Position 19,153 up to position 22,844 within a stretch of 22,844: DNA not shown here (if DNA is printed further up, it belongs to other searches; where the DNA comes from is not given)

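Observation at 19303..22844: Giant ORF (more than 1,180 codons, runs off the window) is missing from the ORF track and masked by three antisense shadow ORFs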

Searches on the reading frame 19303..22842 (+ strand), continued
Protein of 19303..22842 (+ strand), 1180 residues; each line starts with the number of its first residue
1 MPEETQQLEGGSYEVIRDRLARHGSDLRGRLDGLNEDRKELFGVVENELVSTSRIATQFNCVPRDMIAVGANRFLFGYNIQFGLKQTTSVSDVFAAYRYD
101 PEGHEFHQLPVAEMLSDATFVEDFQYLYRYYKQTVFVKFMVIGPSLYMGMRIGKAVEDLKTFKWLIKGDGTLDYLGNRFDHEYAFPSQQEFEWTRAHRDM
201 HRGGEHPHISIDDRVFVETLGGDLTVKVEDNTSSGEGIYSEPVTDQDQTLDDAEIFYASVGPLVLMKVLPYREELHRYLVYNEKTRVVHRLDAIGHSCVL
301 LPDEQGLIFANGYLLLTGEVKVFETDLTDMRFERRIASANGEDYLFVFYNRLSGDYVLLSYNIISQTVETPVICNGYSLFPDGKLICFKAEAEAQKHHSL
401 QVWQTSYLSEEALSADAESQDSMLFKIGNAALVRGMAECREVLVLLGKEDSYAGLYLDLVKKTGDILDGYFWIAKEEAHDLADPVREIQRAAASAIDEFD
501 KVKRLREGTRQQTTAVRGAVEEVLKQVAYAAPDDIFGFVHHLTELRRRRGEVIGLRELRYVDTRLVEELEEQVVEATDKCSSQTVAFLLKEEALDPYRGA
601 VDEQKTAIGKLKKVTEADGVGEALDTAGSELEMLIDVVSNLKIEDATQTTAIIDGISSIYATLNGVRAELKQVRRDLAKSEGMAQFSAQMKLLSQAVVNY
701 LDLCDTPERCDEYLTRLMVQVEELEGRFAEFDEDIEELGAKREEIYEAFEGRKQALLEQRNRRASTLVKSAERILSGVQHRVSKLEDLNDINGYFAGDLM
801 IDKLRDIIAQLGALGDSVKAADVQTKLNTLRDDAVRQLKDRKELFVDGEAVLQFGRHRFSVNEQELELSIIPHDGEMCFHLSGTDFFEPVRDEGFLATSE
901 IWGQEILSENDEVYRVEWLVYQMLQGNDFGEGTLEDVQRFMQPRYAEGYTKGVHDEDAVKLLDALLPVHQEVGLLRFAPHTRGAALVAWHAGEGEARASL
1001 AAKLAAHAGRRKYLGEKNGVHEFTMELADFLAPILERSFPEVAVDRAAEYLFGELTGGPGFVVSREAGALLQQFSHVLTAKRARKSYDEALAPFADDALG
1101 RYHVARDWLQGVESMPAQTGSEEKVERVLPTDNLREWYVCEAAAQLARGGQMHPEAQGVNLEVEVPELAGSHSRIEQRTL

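Call 34: find_related_loci(query=A2, collection=genome_contigs, flank=10000)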
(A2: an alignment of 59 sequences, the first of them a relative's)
Query A2 (1710 aa) in genome_contigs; peptide patterns used: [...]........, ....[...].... (x = any residue, [..] = any of these).
600 stretches matched a pattern (row limit reached: there are more); 589 encode a relative of the query (tblastn E <= 1e-3); the best 80 are kept; 80 distinct loci.
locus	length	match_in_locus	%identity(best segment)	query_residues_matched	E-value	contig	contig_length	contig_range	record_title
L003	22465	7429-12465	65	5-1710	0e+0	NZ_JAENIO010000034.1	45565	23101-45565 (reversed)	Roseibacillus ishigakijimensis strain KCTC 12986 scaffold_34_45566, whole genome shotgun sequence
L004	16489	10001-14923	65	3-1710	0e+0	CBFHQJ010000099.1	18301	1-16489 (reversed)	MAG: Akkermansiaceae bacterium isolate AGTU_79_bin_1_indstr genome assembly, contig: AGTU_79_bin_1_indstr_c99, whole gen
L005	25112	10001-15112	61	1-1710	0e+0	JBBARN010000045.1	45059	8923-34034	MAG: Luteolibacter sp. isolate EUL_220 ctg45-EUL_220, whole genome shotgun sequence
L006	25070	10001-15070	60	1-1710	0e+0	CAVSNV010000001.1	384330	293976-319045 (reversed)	MAG: uncultured Verrucomicrobiae bacterium isolate MFD03250.bin.2.61 genome assembly, contig: contig_10054, whole genome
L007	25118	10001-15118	60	1-1710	0e+0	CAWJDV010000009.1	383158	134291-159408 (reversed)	MAG: uncultured Verrucomicrobiae bacterium isolate MFD04716.bin.2.184 genome assembly, contig: contig_46907, whole genom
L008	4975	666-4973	65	4-1486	0e+0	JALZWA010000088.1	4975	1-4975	MAG: Akkermansiaceae bacterium isolate g3_MAG_00010 g3_MAG_00010_000000000088, whole genome shotgun sequence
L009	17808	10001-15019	59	8-1675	0e+0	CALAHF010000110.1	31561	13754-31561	MAG TPA_asm: uncultured Verrucomicrobiales bacterium isolate ERR2206768_bin.6_CONCOCT_v1.1_MAG genome assembly, contig:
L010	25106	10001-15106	56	1-1709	0e+0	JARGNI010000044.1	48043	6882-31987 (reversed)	MAG: Verrucomicrobiales bacterium isolate bin_ak_oxhcr2.025 NODE_603_length_48043_cov_135.658665, whole genome shotgun s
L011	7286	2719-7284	61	1-1514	0e+0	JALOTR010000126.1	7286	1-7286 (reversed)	MAG: Akkermansiaceae bacterium isolate Prado238 scaffold_24696, whole genome shotgun sequence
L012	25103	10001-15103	62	1-1710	0e+0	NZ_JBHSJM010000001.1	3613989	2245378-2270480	Rubritalea spongiae strain KCTC 12906 tig00000001, whole genome shotgun sequence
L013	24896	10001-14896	53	7-1671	0e+0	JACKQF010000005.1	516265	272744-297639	MAG: Verrucomicrobiaceae bacterium isolate HK-STAS-VERR-13 HK-STAS-VERR-13_5, whole genome shotgun sequence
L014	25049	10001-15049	51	2-1710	0e+0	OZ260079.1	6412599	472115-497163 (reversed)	MAG: Phragmitibacter sp. isolate NI281-mx-bin07 genome assembly, chromosome: 1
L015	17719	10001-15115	51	1-1701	0e+0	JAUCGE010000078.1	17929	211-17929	Desulfobacterales bacterium HSG16 NODE_113_length_17929, whole genome shotgun sequence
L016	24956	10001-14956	52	4-1647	0e+0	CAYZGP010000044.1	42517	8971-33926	MAG TPA_asm: uncultured Pirellulaceae bacterium isolate SRP114822_co2_89 genome assembly, contig: NODE_748_length_42517_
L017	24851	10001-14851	54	7-1627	0e+0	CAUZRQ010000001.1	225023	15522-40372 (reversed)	MAG: Planctomycetota bacterium isolate CB6_AW.30 genome assembly, contig: Ga0310123_10000003, whole genome shotgun seque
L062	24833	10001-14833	45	3-1629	0e+0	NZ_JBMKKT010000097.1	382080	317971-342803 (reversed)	Tenacibaculum sp. MEBiC06402 k141_59, whole genome shotgun sequence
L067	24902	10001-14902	45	7-1624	0e+0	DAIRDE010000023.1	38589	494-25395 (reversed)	MAG TPA_asm: Nonlabens sp. isolate CTOTU7307 NODE_1057_length_38589_cov_57.148778, whole genome shotgun sequence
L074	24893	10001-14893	44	8-1628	0e+0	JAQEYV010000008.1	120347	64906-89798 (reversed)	Clostridiaceae bacterium OF42-15pH9A OF42-15pH9A.Scaf8, whole genome shotgun sequence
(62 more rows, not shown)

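Call 40: predict_structure(alignment_id=A1)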
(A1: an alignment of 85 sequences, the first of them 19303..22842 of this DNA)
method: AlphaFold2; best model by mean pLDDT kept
length: 1180 residues; sequences in the alignment: 85
mean_pLDDT: 81.2   pTM: 0.43
mean pLDDT of the five models: 81.2, 80.9, 77.1, 77.1, 72.3
residues with pLDDT >= 90: 294; 70-90: 720; 50-70: 117; < 50: 49
segments of 3 or more residues with pLDDT < 50: 1-4, 406-417, 842-852, 861-865, 1118-1127
pLDDT, mean of each block of 10 residues (from residue 1): 52 82 91 77 61 86 91 91 72 93 89 92 90 89 93 88 91 90 85 88 83 86 82 74 81 88 91 89 89 84 85 87 83 77 82 89 77 88 80 86 60 48 57 74 76 77 89 84 94 85 81 88 87 83 90 87 89 90 85 84 81 74 82 84 81 83 81 66 68 80 80 84 77 78 84 81 79 83 78 80 85 77 83 68 36 53 54 78 74 70 56 86 87 91 77 91 88 83 93 87 90 80 93 94 92 85 83 85 92 93 95 66 46 83 87 60 88 89
secondary structure, 60 per line:
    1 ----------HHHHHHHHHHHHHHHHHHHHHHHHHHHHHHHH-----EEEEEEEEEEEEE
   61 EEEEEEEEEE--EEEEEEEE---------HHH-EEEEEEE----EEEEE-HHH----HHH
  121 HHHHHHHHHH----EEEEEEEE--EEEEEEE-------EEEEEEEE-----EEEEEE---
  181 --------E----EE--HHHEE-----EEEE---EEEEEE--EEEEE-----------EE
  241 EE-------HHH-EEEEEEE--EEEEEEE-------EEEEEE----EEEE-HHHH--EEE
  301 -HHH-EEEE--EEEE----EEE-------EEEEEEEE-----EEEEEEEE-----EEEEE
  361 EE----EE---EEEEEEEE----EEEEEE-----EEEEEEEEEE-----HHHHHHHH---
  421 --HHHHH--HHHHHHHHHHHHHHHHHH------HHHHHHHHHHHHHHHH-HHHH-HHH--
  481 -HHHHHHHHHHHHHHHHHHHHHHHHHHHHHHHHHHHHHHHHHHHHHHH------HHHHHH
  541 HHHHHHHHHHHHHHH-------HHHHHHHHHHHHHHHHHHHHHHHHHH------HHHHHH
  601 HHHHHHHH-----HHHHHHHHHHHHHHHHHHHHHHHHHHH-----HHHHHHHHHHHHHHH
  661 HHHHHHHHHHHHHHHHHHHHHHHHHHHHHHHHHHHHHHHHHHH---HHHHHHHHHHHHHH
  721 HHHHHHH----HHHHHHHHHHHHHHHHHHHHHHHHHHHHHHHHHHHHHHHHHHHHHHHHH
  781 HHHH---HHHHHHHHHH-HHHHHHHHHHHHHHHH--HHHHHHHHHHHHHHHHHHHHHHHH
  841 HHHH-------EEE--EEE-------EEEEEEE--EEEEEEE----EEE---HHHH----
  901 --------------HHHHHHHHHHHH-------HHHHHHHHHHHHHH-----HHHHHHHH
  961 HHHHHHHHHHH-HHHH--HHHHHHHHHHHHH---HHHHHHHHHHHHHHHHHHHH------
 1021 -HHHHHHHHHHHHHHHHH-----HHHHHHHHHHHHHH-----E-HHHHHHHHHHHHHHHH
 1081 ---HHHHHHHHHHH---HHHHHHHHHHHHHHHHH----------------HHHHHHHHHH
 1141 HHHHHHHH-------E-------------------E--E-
elements in order (helices of 4 or more, strands of 3 or more residues): H11-42 E48-70 E73-80 E94-100 E105-109 H118-130 E135-142 E145-151 E159-166 E172-177 E208-211 E215-220 E223-227 E239-242 E254-260 E263-269 E277-282 E287-290 H292-295 E298-300 E306-309 E312-315 E320-322 E330-337 E343-350 E356-362 E372-379 E384-389 E395-404 H410-417 H423-427 H430-447 H454-469 H471-474 H482-528 H535-555 H563-588 H595-608 H614-640 H646-703 H707-727 H732-784 H788-797 H799-814 H817-844 E852-854 E857-859 E867-873 E876-882 E887-889 H893-896 H915-926 H934-947 H953-971 H973-976 H979-991 H995-1014 H1022-1038 H1044-1057 H1065-1080 H1084-1094 H1098-1114 H1131-1148
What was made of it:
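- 19378..20715 (+): DUF3686 domain (aa 26-471): an N-terminal helix (aa 11-42) followed by about 28 beta-strands (aa 48-404), consistent with a 7-bladed beta-propeller. AF2 model pLDDT is mostly 80-93 in this region (call 40).
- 20569..21834 (+): Long helical rod (aa 423-844) resembling spectrin-repeat three-helix bundles. It includes DUF7902 (aa 592-675, nt 21076-21327). AF2 helices of 27-58 residues (call 40).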

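Call 42: search_protein_families(library=pfam, proteins=[L062:5544-6248:+, L067:5829-6224:+, L062:4163-4918:-, L004:9516-9935:+, L062:7072-9165:+, L062:6339-7052:+, L074:7866-9929:+, L074:7240-7869:+], max_evalue=0.01)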
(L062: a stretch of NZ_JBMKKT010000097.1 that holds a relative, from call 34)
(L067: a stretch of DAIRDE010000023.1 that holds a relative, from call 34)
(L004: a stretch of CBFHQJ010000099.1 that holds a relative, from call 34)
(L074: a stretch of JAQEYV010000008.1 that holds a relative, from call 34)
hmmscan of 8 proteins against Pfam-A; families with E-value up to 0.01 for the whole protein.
L062:5544-6248:+ (234 aa): 1 family
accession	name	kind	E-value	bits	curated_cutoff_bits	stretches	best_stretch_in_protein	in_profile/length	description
PF04012.17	PspA_IM30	-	4.6e-42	144.5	33.9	1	2-230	1-218/220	PspA/IM30 family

L067:5829-6224:+ (131 aa): 3 families
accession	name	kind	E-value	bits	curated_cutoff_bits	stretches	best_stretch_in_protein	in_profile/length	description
PF22550.1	CesT_Tir_1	-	3e-58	195.8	27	1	1-130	1-130/131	CesT_Tir_1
PF10722.14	YbjN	-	0.00059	20.5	22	1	6-125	3-124/126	Putative bacterial sensory transduction regulator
PF05932.18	CesT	-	0.0046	17.5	22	1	59-114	52-111/119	Tir chaperone protein (CesT) family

L062:4163-4918:- (251 aa): 5 families
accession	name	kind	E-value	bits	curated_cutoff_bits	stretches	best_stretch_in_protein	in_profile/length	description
PF01381.28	HTH_3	-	4.8e-11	43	23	1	8-61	1-54/55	Helix-turn-helix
PF12844.13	HTH_19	-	3.2e-09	37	30.2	1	5-64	1-60/64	Helix-turn-helix domain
PF13443.12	HTH_26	-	0.00023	21.8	22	1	7-63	1-58/63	Cro/C1-type HTH DNA-binding domain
PF13560.12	HTH_31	-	0.00043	21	27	1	4-55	2-54/64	Helix-turn-helix domain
PF00717.28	Peptidase_S24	-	0.0008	19.5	23.3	1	126-209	30-105/116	Peptidase S24-like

L004:9516-9935:+ (139 aa): 1 family
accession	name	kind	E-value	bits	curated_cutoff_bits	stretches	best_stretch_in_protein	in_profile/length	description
PF13366.12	PDDEXK_3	-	5.4e-33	114.3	22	1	8-113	3-108/117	PD-(D/E)XK nuclease superfamily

L062:7072-9165:+ (697 aa): 0 families

L062:6339-7052:+ (237 aa): 0 families

L074:7866-9929:+ (687 aa): 0 families

L074:7240-7869:+ (209 aa): 0 families
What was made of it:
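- In 14 Bacteroidota loci a divergent HTH plus S24-peptidase (LexA/CI-like) regulator is present (call 42).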

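Call 74: predict_structure(alignment_id=A5)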
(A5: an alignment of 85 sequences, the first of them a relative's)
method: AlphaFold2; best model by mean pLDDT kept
length: 560 residues; sequences in the alignment: 85
mean_pLDDT: 76.2   pTM: 0.61
mean pLDDT of the five models: 76.2, 74.7, 74.6, 74.4, 72.7
residues with pLDDT >= 90: 132; 70-90: 283; 50-70: 77; < 50: 68
segments of 3 or more residues with pLDDT < 50: 1-3, 75-80, 485-489, 507-560
pLDDT, mean of each block of 10 residues (from residue 1): 58 88 88 89 91 91 80 49 66 77 76 69 68 82 89 89 91 92 87 89 80 78 83 86 74 77 65 82 84 83 91 88 93 94 88 80 85 78 93 93 75 91 93 91 69 63 71 75 55 68 52 37 37 33 38 39
secondary structure, 60 per line:
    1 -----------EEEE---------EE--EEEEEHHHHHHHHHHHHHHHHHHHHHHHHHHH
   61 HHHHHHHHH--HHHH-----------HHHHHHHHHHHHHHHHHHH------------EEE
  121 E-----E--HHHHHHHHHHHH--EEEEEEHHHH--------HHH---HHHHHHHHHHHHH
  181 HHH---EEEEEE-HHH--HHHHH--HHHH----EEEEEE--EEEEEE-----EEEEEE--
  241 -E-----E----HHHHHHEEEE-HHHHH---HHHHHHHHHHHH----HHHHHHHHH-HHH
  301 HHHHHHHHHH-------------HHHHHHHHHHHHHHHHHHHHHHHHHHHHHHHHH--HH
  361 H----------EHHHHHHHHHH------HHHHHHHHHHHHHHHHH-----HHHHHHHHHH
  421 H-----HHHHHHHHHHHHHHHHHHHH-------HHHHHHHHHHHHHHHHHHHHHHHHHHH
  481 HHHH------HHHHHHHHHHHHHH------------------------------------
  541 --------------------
elements in order: E12-15 E29-33 H34-69 H72-75 H87-105 E118-121 H130-141 E144-149 H150-153 H168-183 E187-192 H199-203 H206-209 E214-219 E222-227 E233-238 H253-258 E259-262 H264-268 H272-283 H288-296 H298-310 H324-356 H373-382 H389-405 H411-421 H427-446 H454-484 H491-504
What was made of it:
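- On Classical AAA clade (Cdc48/VCP, Vps4, FtsH): A beta-hairpin is modelled between Walker B and sensor 1 (call 74).
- In the model they sit on the expected strands, and a beta-hairpin lies between Walker B and sensor 1 (call 74).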

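Call 76: fold_search(model_id=the predicted structure, library=pdb)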
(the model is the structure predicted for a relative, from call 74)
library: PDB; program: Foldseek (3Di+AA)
matches with E <= 10: 1147; with E <= 0.001: 412
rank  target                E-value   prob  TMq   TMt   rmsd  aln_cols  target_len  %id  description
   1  8efy_D                3.7e-06  1.00  0.20  0.34   9.5       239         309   18  Structure of double homo-hexameric AAA+ ATPase RuvB motors (released 2023-05-10)
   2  6blb                  4.5e-06  1.00  0.22  0.35   8.8       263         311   18  1.88 Angstrom Resolution Crystal Structure Holliday Junction ATP-dependent DNA Helicase (RuvB) from Pseudomonas aerugino (released 2017-11-22)
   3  7x5b                  4.7e-06  1.00  0.22  0.35   8.8       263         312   18  Crystal structure of RuvB (released 2023-03-08)
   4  8efv_B                5.5e-06  1.00  0.21  0.33   9.6       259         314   17  Structure of single homo-hexameric Holliday junction ATP-dependent DNA helicase RuvB motor (released 2023-05-10)
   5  8efy_B                8.6e-06  1.00  0.20  0.33   9.7       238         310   18  Structure of double homo-hexameric AAA+ ATPase RuvB motors (released 2023-05-10)
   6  9dx3_F                9.1e-06  1.00  0.22  0.34  10.4       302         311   16  EcRuvB 9-mer pre-assembly complex (released 2026-01-21)
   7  1ksf                  1.0e-05  1.00  0.22  0.18  10.0       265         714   17  Crystal Structure of ClpA, an HSP100 chaperone and regulator of ClpAP protease: Structural basis of differences in Funct (released 2002-09-27)
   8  8s0a_2                1.0e-05  1.00  0.20  0.17  23.1       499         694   11  H. sapiens MCM2-7 hexamer bound to double stranded DNA (released 2024-10-02)
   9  8efv_A                1.1e-05  1.00  0.21  0.33   9.9       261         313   19  Structure of single homo-hexameric Holliday junction ATP-dependent DNA helicase RuvB motor (released 2023-05-10)
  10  9dx3_C                1.1e-05  1.00  0.22  0.33  10.2       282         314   17  EcRuvB 9-mer pre-assembly complex (released 2026-01-21)
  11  7uiy_C                1.2e-05  1.00  0.23  0.22   9.9       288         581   15  ClpAP complex bound to ClpS N-terminal extension, class IIIa (released 2022-10-26)
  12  9e2z_4                1.2e-05  1.00  0.20  0.19  18.9       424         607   14  Cryo-EM structure of human CMG helicase stalled at G4-containing DNA template (released 2025-03-26)
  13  7pbl_A                1.2e-05  1.00  0.21  0.33   9.7       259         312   18  RuvAB branch migration motor complexed to the Holliday junction - RuvB AAA+ state s1 [t2 dataset] (released 2022-09-14)
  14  9qhg_E                1.3e-05  1.00  0.21  0.41  13.6       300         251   15  NorQD complex state 4 from Jhaorihella thermophila (released 2026-03-25)
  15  9dx3_B                1.3e-05  1.00  0.21  0.34  10.1       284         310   16  EcRuvB 9-mer pre-assembly complex (released 2026-01-21)
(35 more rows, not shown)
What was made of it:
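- On DUF3686-DUF7902-AAA+ ('DNA repair ATPase') protein family: The AAA+ fold is modelled and matched (calls 74, 76).
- The fold matches RuvB, ClpA, MCM, NorQ/CbbQ and Lon (call 76). The best AAA+ structural matches include the DNA motor RuvB (call 76). NorQ and CbbQ are among the structural matches (call 76).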
